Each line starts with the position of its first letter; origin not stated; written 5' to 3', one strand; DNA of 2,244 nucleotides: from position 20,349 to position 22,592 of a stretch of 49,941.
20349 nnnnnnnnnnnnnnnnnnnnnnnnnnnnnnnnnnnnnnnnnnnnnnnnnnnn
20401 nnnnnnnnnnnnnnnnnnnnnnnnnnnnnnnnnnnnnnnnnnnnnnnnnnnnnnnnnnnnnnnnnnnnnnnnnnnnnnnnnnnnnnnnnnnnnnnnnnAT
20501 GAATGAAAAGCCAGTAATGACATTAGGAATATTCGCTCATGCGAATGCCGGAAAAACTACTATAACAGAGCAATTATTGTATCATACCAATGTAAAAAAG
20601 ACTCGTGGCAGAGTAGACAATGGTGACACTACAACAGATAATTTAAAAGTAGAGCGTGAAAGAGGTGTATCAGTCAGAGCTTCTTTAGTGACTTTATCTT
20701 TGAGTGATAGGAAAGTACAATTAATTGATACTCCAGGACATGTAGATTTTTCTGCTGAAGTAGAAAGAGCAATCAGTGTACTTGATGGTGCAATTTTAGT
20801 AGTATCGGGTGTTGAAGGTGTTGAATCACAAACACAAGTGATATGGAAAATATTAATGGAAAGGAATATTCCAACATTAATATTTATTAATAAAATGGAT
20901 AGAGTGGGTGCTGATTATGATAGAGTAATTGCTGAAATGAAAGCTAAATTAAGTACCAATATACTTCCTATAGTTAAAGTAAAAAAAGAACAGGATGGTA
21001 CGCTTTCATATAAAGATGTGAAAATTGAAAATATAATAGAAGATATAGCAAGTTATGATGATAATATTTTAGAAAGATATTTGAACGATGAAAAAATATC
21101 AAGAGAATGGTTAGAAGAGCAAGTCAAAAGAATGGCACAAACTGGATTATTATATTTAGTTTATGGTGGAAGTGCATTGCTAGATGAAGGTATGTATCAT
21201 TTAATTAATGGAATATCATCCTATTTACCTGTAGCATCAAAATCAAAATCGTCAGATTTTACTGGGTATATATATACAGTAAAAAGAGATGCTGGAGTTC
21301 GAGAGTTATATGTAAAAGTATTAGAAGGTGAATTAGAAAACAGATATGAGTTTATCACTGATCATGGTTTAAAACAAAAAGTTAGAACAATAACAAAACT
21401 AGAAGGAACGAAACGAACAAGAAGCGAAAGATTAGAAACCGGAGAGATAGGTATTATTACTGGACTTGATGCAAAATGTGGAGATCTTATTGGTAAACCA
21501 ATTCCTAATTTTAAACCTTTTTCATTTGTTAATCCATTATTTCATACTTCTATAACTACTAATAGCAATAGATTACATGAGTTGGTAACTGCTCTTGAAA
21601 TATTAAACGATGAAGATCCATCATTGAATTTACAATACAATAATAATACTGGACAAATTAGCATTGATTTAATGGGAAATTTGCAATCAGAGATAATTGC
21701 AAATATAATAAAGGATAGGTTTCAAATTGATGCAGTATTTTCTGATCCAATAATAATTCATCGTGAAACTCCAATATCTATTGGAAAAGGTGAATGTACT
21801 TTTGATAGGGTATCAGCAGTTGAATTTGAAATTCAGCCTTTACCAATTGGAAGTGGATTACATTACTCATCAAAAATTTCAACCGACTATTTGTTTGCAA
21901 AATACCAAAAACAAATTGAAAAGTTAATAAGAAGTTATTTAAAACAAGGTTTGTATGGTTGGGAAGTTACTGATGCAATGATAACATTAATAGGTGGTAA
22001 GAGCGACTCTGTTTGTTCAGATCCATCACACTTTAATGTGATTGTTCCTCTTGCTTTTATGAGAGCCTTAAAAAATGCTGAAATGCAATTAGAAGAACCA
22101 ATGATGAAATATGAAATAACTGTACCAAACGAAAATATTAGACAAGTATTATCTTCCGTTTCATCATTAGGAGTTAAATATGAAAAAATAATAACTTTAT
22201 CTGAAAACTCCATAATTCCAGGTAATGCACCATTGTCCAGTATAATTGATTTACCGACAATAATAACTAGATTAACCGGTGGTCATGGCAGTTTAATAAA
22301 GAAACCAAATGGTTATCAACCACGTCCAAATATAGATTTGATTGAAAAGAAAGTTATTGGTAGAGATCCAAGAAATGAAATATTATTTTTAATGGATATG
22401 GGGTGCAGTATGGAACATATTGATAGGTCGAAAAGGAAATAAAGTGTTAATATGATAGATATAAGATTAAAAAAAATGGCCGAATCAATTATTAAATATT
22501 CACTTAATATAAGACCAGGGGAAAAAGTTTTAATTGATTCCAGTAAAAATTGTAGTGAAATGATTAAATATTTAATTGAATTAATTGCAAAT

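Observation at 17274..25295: Operon 1: a tightly coupled 9-gene radical-SAM peptide-maturation system with an unusual gene set and no exporter, endoprotease or regulator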

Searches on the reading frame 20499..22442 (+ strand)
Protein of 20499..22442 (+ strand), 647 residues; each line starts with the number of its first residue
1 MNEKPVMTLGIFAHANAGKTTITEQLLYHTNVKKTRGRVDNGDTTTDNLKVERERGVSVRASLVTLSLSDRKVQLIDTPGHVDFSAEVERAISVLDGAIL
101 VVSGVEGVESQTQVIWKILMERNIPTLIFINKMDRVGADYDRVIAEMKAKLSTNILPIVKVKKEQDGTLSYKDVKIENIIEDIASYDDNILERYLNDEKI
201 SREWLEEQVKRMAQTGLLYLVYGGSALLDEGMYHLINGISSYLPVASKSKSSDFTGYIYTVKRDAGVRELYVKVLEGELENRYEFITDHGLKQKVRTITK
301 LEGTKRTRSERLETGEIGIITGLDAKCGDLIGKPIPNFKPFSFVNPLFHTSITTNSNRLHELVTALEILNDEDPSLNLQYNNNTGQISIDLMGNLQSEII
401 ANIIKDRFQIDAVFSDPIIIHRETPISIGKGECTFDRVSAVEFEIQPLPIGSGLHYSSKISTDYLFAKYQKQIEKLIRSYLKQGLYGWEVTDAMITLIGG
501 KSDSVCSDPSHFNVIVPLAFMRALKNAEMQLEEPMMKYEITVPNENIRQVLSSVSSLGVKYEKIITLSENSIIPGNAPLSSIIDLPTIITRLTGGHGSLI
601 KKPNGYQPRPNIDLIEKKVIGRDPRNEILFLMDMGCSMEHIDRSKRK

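Call 3: search_protein_families(library=pfam, proteins=[window:20499-22442:+], max_evalue=0.01)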
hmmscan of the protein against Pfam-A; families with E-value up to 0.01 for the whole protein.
window:20499-22442:+ (647 aa): 8 families
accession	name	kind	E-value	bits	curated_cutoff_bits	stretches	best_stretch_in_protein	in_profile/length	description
PF00009.33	GTP_EFTU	-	2.4e-50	171.2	26.5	1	4-244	1-187/188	Elongation factor Tu GTP binding domain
PF00679.30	EFG_C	-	2e-12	47.4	27.9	1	531-610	2-82/89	Elongation factor G C-terminus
PF03764.24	EFG_IV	-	3.5e-12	46.6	24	1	441-527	33-120/121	Elongation factor G, domain IV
PF14492.12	EFG_III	-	2.4e-11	43.9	27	1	345-414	3-73/75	Elongation Factor G, domain III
PF01926.29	MMR_HSR1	-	5.9e-07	30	21.9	1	11-132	4-113/113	50S ribosome-binding GTPase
PF02421.24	FeoB_N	-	0.0023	17.9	27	1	50-165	26-148/156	Ferrous iron transport protein B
PF09439.16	SRPRB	-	0.0034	17.2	25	0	16-168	13-151/178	Signal recognition particle receptor beta subunit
PF03029.23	ATP_bind_1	-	0.004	17.4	27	0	70-185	90-212/240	Conserved hypothetical ATP binding protein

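Call 4: search_protein_families(library=ncbifam, proteins=[window:20499-22442:+], max_evalue=0.01)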
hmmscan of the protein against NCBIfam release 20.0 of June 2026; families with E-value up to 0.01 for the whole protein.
window:20499-22442:+ (647 aa): 39 families (the best 25 are shown)
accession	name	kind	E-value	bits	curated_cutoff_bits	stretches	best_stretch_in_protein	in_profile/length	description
NF012153.1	tet_protect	equivalog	4.3e-158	527.3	775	1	8-606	2-614/614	tetracycline resistance ribosomal protection protein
NF000120.3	47473_otr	exception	2.5e-111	373.2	900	1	7-597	3-604/608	tetracycline resistance ribosomal protection protein Otr(A)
NF033148.1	tet_protect_M_W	exception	1.3e-108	364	1100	1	6-609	3-613/639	TetM/TetW/TetO/TetS family tetracycline resistance ribosomal protection protein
NF012154.0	tet_protect_Q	exception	1.8e-100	337.1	1425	1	6-607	3-612/638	tetracycline resistance ribosomal protection protein Tet(Q)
NF009381.0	PRK12740.1-5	subfamily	5.1e-92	309.4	583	2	177-620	210-682/692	elongation factor G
NF012155.1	tet_protect_M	exception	6.4e-85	285.6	1420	1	6-607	3-611/639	tetracycline resistance ribosomal protection protein Tet(M)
TIGR00484.1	EF-G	equivalog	1.7e-84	284.3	659.4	2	7-158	11-162/691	elongation factor G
NF009891.0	PRK13351.1-1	equivalog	2e-71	241.5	597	1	5-611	8-667/681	elongation factor G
NF009377.1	PRK12740.1-1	equivalog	2.2e-64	218.1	890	3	11-162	18-169/700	elongation factor G-like protein EF-G2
NF009379.0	PRK12740.1-3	equivalog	3.8e-64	217.4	513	2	177-557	208-603/674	elongation factor G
NF058620.1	EFG2_Bacteroid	exception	1.6e-51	175.6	1000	3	8-157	11-160/717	elongation factor G2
NF009892.0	PRK13351.1-3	equivalog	3.8e-51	174.3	640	1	6-600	3-608/623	elongation factor G-like protein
NF001964.0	PRK00741.1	equivalog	2.5e-41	141.7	473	1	8-415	14-463/529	peptide chain release factor 3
TIGR00490.1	aEF-2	equivalog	7.5e-40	136.7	738.45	2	6-161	19-176/720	elongation factor EF-2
TIGR01393.1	lepA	equivalog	6e-36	124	533.9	2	8-183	5-179/595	translation elongation factor 4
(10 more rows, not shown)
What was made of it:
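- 20499..22442 (+): D: Tet(M)/Tet(O)-like ribosomal-protection-type translational GTPase of a distinct '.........' clade. NCBIfam tet_protect 527 bits, below the 775 cut-off (call 4).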

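Call 37: search_solved_structures(query=window:20499-22439:+, max_evalue=1e-20, show_alignments=1)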
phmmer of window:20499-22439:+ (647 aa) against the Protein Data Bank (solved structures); distinct sequences matched with E-value up to 1e-20: 72 (the best 60 are shown).
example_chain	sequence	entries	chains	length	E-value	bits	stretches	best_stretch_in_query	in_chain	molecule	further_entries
4v6v_A1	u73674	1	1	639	7.9e-94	318.3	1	6-609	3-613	Tetracycline resistance protein TetO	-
3j9y_w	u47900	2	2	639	1.8e-86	294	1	6-607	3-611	Tetracycline resistance protein TetM | Tetracycline resistance protein TetM from transposon Tn916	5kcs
3j25_A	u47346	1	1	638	2.9e-86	293.3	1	6-607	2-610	Tetracycline resistance protein tetM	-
4m1k_A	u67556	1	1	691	4.9e-72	246.4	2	6-154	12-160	Elongation factor G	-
4myt_A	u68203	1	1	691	6.2e-72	246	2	6-154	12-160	Elongation factor G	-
1dar_A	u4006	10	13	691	7.2e-72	245.8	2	6-154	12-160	ELONGATION FACTOR G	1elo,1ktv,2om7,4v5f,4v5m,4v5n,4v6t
4v9j_AY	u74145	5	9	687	7.3e-72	245.8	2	6-154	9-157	Elongation factor G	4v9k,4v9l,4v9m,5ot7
1efg_A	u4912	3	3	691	7.5e-72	245.7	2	6-154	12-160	ELONGATION FACTOR G | PROTEIN (ELONGATION FACTOR G)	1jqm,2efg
4myu_A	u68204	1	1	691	7.6e-72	245.7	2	6-154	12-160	Elongation factor G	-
4w29_AY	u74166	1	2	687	8.4e-72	245.6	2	6-154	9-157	Elongation factor G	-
1fnm_A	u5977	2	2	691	9e-72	245.5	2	6-154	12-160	ELONGATION FACTOR G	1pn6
4v9h_AY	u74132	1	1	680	1.1e-71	245.2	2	6-154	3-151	Elongation factor G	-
3izp_E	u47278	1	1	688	1.1e-71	245.2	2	6-154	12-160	Elongation factor G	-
4wpo_BZ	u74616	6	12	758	1.2e-71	245.1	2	5-154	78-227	50S ribosomal protein L9,Elongation factor G | Chimera protein of 50S ribosomal protein L9 and Elongation factor G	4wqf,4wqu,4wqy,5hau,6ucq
2j7k_A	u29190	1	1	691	3.1e-71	243.7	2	6-154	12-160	ELONGATION FACTOR G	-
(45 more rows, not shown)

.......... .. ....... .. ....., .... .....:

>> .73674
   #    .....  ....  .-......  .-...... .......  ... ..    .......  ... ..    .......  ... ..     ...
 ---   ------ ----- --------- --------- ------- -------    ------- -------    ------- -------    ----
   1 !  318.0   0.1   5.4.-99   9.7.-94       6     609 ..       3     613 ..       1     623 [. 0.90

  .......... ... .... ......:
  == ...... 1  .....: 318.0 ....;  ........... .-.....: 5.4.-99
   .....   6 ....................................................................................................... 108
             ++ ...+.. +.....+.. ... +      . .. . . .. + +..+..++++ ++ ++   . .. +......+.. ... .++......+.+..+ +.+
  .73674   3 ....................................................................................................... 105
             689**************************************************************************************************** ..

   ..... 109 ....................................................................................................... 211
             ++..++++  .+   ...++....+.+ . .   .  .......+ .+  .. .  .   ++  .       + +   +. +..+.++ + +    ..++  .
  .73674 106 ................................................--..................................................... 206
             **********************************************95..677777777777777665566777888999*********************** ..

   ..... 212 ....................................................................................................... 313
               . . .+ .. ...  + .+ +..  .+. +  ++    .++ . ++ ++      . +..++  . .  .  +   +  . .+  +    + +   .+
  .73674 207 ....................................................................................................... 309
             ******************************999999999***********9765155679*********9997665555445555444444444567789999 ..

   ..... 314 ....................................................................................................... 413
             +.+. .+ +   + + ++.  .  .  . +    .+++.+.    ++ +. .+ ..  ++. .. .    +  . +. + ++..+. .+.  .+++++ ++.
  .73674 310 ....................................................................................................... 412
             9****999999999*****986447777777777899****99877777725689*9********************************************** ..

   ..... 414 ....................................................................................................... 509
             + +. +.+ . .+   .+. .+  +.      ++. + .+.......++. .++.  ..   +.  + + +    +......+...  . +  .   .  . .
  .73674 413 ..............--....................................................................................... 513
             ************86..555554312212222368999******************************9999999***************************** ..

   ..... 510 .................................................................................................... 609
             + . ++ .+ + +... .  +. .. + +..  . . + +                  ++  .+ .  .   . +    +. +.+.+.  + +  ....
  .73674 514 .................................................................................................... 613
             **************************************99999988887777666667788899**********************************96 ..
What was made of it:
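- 20499..22442 (+): End-to-end match to TetO (7.9e-94) and TetM; EF-G is weaker (call 37).
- On Tetracycline ribosomal protection proteins (Tet(M)/Tet(O) family): Residues 6-609 align to TetO 3-613 (call 37).
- Closest known: Ribosomal protection proteins Tet. Same: Five-domain EF-G-like architecture aligned end to end (call 37).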

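Call 59: search_protein_families(library=padloc, proteins=[window:20499-22442:+], max_evalue=0.001)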
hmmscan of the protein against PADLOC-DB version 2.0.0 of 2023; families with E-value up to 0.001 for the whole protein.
window:20499-22442:+ (647 aa): 1 family
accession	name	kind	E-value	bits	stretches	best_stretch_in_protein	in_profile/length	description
PDLC03839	LeoA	-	0.00032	17.9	1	16-151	67-202/559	-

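Call 61: search_dna_similar(query=window:20499-22439:+, collection=plasmids, mode=protein, max_rows=15)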
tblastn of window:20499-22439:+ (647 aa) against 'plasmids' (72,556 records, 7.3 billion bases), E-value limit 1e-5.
Records with a match: 1415; places in all: 1794; records where one place covers at least 80% of the query: 1214.
Best place of each record, by identity: <60% 1415.
By first word of the organism name: Enterococcus 306; Escherichia 225; Campylobacter 171; Ralstonia 137; Salmonella 54; Ligilactobacillus 44; Clostridium 36; Neisseria 28; Lactococcus 22; Klebsiella 19; and 105 more.
By predicted mobility (MOB-suite, as given by PLSDB): mobilizable 501; conjugative 472; non-mobilizable 442.
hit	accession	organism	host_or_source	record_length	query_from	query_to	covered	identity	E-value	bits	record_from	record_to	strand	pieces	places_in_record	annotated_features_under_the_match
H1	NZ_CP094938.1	Paraclostridium bifermentans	Homo sapiens,feces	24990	1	632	98%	34.7%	8e-119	397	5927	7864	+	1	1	tetB(P): tetracycline-resistant ribosomal protection protein | hypothetical protein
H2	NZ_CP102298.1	Clostridium perfringens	Canis lupus familiaris,mixed ...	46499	4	632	97%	34.4%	3e-115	387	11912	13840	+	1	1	tetB(P): tetracycline resistance ribosomal protection protein TetB(P) | tetA(P): tetracycline efflux MFS transporter TetA(P)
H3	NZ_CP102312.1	Clostridium perfringens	mixed culture,Ovis aries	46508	4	632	97%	34.4%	3e-115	387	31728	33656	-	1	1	tetB(P): tetracycline resistance ribosomal protection protein TetB(P) | tetA(P): tetracycline efflux MFS transporter TetA(P)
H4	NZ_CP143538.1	Clostridium perfringens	Homo sapiens,fecal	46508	4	632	97%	34.4%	3e-115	387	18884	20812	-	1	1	tetB(P): tetracycline resistance ribosomal protection protein TetB(P) | tetA(P): tetracycline efflux MFS transporter TetA(P)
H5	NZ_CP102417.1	Clostridium perfringens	bovine,manure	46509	4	632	97%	34.4%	3e-115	387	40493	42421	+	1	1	tetB(P): tetracycline resistance ribosomal protection protein TetB(P) | tetA(P): tetracycline efflux MFS transporter TetA(P)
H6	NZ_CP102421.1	Clostridium perfringens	mixed culture,bird (jay)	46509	4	632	97%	34.4%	3e-115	387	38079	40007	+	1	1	tetB(P): tetracycline resistance ribosomal protection protein TetB(P) | tetA(P): tetracycline efflux MFS transporter TetA(P)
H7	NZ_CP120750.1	Clostridium perfringens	Hospital wastewater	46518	4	632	97%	34.4%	3e-115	387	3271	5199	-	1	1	tetB(P): tetracycline resistance ribosomal protection protein TetB(P) | tetA(P): tetracycline efflux MFS transporter TetA(P)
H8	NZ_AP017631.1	Clostridium perfringens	Homo sapiens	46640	4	632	97%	34.4%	3e-115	387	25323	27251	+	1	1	tetB(P): tetracycline resistance ribosomal protection protein TetB(P) | tetA(P): tetracycline efflux MFS transporter TetA(P)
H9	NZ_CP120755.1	Clostridium perfringens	Hospital wastewater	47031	4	632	97%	34.4%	3e-115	387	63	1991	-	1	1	tetB(P): tetracycline resistance ribosomal protection protein TetB(P) | tetA(P): tetracycline efflux MFS transporter TetA(P)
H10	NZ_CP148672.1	Clostridium perfringens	Chicken,single cell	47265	4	632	97%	34.4%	3e-115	387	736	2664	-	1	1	tetB(P): tetracycline resistance ribosomal protection protein TetB(P) | tetA(P): tetracycline efflux MFS transporter TetA(P)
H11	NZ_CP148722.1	Clostridium perfringens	Dog,single cell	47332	4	632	97%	34.4%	3e-115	387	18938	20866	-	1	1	tetB(P): tetracycline resistance ribosomal protection protein TetB(P) | tetA(P): tetracycline efflux MFS transporter TetA(P)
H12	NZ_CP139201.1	Clostridium perfringens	pig,pure culture,feces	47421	4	632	97%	34.4%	3e-115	387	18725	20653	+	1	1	tetB(P): tetracycline resistance ribosomal protection protein TetB(P) | tetA(P): tetracycline efflux MFS transporter TetA(P)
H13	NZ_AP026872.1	Clostridium perfringens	-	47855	4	632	97%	34.4%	3e-115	387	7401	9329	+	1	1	tetB(P): tetracycline resistance ribosomal protection protein TetB(P) | tetA(P): tetracycline efflux MFS transporter TetA(P)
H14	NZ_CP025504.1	Clostridium perfringens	Gallus gallus,whole organism,gut ...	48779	4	632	97%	34.4%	3e-115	387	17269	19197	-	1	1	tetB(P): tetracycline resistance ribosomal protection protein TetB(P) | tetA(P): tetracycline efflux MFS transporter TetA(P)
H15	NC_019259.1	Clostridium perfringens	chicken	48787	4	632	97%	34.4%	3e-115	387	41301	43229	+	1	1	tetB(P): tetracycline resistance ribosomal protection protein TetB(P) | tetA(P): tetracycline efflux MFS transporter TetA(P)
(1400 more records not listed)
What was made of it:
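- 20499..22442 (+): 34-35% identical to TetB(P) (call 61).
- Closest known: Ribosomal protection proteins Tet. Different: Only 34-35% identical to TetB(P) (call 61).
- The best annotated relatives are TetB(P), TetO and TetM (calls 37, 61).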

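Call 81: search_protein_representatives(protein=window:20499-22439:+)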
Query: 647 residues. Proteins with E-value up to 0.001 (for the whole library): 26123; up to 1e-10: 11417; up to 1e-30: 2404. The best 150 are listed.
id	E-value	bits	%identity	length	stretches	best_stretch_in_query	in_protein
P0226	5.3e-291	982.8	68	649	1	5-646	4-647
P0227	3.4e-172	590.4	43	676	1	3-644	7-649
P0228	3.2e-152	524.4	41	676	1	1-647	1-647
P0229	1.2e-148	512.6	51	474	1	1-473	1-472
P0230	6.1e-147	507.0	42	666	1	3-643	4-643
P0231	5.9e-146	503.7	42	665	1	7-642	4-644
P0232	2.1e-144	498.6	41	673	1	2-643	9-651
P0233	2.7e-139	481.7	41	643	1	3-634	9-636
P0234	1.3e-136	472.9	41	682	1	7-643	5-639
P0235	1.2e-134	466.4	40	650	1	6-643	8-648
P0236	5.7e-134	464.2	39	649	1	7-643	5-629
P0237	8.7e-131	453.6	40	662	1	5-637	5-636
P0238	1.7e-127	442.7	40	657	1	9-642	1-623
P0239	5.2e-120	418.0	37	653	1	7-632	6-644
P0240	3.3e-118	412.1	38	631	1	6-646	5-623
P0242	1.4e-117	410.0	38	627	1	3-634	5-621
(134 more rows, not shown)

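Call 84: find_related_loci(query=A5, collection=viral_contigs, flank=10000)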
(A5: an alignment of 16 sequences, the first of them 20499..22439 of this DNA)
Query A5 (647 aa) in viral_contigs; peptide patterns used: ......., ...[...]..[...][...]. (x = any residue, [..] = any of these).
50 stretches matched a pattern, but none encodes a relative of the query by tblastn (E <= 1e-3).
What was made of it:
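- Tried and rejected: The viral_contigs scan for the D clade found nothing (call 84).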

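Call 85: find_encoding_contigs(protein=P0227, flank=10000, max_places=2)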
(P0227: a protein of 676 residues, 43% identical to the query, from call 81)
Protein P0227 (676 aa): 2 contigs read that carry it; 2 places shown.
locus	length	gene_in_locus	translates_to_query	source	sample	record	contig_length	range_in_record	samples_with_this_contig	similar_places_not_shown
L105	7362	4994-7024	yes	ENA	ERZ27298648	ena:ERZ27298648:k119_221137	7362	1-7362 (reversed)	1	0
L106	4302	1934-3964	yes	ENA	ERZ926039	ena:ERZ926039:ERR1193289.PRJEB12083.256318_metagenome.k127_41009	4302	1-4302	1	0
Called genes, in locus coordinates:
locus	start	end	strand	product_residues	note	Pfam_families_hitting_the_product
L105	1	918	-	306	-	?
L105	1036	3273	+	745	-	PF03717:PBP_dimer, PF00905:Transpeptidase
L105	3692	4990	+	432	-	PF04055:Radical_SAM, PF13353:Fer4_12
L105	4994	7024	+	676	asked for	PF00009:GTP_EFTU, PF01926:MMR_HSR1 (weak), PF14492:EFG_III, PF03764:EFG_IV, PF00679:EFG_C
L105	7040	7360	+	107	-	?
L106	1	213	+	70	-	?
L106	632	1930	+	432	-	PF04055:Radical_SAM, PF13353:Fer4_12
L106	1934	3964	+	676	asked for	PF00009:GTP_EFTU, PF01926:MMR_HSR1 (weak), PF14492:EFG_III, PF03764:EFG_IV, PF00679:EFG_C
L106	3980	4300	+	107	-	?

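Call 87: search_protein_families(library=pfam, proteins=[L105:3692-4990:+, L105:7040-7360:+], max_evalue=0.01)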
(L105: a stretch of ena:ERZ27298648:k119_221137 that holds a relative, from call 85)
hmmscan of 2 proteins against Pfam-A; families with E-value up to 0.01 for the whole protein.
L105:3692-4990:+ (432 aa): 2 families
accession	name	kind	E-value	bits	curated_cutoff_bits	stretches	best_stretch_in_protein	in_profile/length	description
PF04055.27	Radical_SAM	-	6.7e-19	69.1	29.5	1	73-250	1-166/166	Radical SAM superfamily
PF13353.11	Fer4_12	-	1.5e-08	35.5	22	1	78-198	14-119/137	4Fe-4S single cluster domain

L105:7040-7360:+ (107 aa): 0 families

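Call 88: find_encoding_contigs(protein=P0242, flank=10000, max_places=2)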
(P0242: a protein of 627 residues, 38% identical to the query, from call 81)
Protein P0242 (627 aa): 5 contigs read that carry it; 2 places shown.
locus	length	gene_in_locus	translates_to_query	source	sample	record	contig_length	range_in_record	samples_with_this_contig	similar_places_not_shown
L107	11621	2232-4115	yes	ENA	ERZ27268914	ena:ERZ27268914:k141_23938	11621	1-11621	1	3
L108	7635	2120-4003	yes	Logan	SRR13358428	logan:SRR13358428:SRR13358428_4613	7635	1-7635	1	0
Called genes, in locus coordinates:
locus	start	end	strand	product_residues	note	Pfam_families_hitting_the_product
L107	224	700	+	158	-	PF02620:YceD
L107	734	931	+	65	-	PF01783:Ribosomal_L32p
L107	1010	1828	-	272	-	PF04055:Radical_SAM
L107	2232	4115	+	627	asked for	PF00009:GTP_EFTU, PF14492:EFG_III (faint), PF03764:EFG_IV, PF00679:EFG_C (weak)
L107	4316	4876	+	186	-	-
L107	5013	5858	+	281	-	PF18937:DUF5685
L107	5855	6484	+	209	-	PF00226:DnaJ, PF07719:TPR_2 (faint)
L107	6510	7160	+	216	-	-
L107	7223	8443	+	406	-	PF00579:tRNA-synt_1b, PF22421:SYY_C-terminal, PF01479:S4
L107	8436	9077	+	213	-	PF01205:Impact_N, PF09186:DUF1949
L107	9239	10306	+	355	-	PF01063:Aminotran_4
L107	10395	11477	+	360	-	PF01118:Semialdhyde_dh, PF02774:Semialdhyde_dhC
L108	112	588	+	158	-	PF02620:YceD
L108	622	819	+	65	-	PF01783:Ribosomal_L32p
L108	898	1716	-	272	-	PF04055:Radical_SAM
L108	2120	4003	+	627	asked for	PF00009:GTP_EFTU, PF14492:EFG_III (faint), PF03764:EFG_IV, PF00679:EFG_C (weak)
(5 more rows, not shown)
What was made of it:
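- A D-clade member exists outside any RiPP cluster (call 88), which is consistent with a general translational role.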
